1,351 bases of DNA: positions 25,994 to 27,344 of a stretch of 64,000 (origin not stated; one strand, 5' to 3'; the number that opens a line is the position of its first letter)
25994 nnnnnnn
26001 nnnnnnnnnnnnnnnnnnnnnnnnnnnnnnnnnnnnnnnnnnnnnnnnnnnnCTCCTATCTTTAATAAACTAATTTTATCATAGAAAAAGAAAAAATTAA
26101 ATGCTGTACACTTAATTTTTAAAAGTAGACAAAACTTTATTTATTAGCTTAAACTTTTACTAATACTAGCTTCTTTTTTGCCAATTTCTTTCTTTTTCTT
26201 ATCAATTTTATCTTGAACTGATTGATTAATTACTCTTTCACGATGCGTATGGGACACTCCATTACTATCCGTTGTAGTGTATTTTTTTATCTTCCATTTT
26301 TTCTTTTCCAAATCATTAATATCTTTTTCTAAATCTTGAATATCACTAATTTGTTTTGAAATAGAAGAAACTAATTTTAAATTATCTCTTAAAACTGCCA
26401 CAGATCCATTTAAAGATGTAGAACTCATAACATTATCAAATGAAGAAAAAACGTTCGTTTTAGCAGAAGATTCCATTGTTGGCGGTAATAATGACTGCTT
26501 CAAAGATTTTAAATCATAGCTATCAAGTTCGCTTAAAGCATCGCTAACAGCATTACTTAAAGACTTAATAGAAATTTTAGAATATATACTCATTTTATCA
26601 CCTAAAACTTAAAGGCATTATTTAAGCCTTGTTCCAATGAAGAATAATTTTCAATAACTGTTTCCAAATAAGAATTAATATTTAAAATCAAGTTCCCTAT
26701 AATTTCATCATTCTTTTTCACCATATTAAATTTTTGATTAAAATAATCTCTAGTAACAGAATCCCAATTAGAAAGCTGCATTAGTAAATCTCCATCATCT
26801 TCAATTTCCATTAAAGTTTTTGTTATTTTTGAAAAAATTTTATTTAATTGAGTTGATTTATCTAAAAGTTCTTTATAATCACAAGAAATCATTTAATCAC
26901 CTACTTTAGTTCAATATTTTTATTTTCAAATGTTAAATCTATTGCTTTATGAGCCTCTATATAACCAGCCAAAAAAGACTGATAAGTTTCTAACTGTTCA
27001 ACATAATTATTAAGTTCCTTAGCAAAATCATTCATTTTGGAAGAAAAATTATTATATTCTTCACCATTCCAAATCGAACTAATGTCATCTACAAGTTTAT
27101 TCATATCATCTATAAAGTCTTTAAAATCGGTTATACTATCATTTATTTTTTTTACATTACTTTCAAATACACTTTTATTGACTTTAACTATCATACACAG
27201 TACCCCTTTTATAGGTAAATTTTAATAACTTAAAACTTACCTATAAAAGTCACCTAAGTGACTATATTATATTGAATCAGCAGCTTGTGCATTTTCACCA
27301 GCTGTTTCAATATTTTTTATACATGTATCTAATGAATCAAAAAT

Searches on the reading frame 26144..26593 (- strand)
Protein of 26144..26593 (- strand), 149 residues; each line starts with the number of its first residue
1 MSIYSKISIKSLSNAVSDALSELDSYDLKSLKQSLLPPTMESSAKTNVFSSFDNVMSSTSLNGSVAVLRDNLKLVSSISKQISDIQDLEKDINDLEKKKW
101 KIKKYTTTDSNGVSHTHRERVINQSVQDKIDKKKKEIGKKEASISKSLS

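Call 23: search_protein_families(library=ncbifam, proteins=[window:26144-26593:-], max_evalue=0.1)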
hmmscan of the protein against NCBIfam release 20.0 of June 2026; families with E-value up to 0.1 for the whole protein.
window:26144-26593:- (149 aa): 2 families
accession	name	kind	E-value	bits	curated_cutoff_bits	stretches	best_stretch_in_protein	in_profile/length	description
TIGR00844.1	c_cpa1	equivalog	0.018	13.2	1236.05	1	10-142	547-681/810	sodium/hydrogen antiporter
NF033930.1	pneumo_PspA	exception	0.024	13.4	850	1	77-148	295-350/659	pneumococcal surface protein A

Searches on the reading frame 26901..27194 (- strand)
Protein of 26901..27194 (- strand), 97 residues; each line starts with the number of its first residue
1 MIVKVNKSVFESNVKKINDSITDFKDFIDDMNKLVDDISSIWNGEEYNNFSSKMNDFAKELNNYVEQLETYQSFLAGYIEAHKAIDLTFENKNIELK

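Call 23: search_protein_families(library=ncbifam, proteins=[window:26901-27194:-], max_evalue=0.1)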
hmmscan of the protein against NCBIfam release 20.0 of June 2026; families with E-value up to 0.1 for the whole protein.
window:26901-27194:- (97 aa): 11 families
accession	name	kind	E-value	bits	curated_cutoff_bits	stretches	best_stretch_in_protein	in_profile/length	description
TIGR03930.1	WXG100_ESAT6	subfamily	9.5e-08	32.1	44.85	1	3-73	2-72/90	WXG100 family type VII secretion target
NF035934.1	ESAT6_2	subfamily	6.8e-06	26.2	100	1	14-91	14-91/96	pore-forming ESAT-6 family protein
NF003034.1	PRK03918.1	equivalog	0.0028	15.7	700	1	10-73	624-687/878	DNA double-strand break repair ATPase Rad50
NF045961.1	MAG5150_fam_LP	equivalog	0.0036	16.8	80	1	6-69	256-322/331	MAG5150 family histidine triad lipoprotein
NF050089.1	i_nPHAscl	equivalog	0.0084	15.2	300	0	46-78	59-91/288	intracellular short-chain-length polyhydroxyalkanoate depolymerase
NF008070.2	PRK10807.1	equivalog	0.011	14.5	525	1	2-70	422-490/542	intermembrane transport protein PqiB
NF047706.1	LIC12611_phage_tail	subfamily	0.014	14.1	480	1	9-90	29-112/628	LIC12611 family phage tail protein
NF047515.1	SpiroCoCo_C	equivalog_domain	0.015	14.4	125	0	45-72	4-31/313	SpiroCoCo family coiled-coil protein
NF033631.1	SLATT_5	subfamily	0.036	13.6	60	1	37-91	92-142/180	SLATT domain-containing protein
NF047363.1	Zn_ribbon_CdsZ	equivalog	0.042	13.3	275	1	14-85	57-128/251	zinc ribbon domain regulatory protein CdsZ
TIGR00996.1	Mtu_fam_mce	paralog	0.067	12.4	140.5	1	13-74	165-224/291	MCE family protein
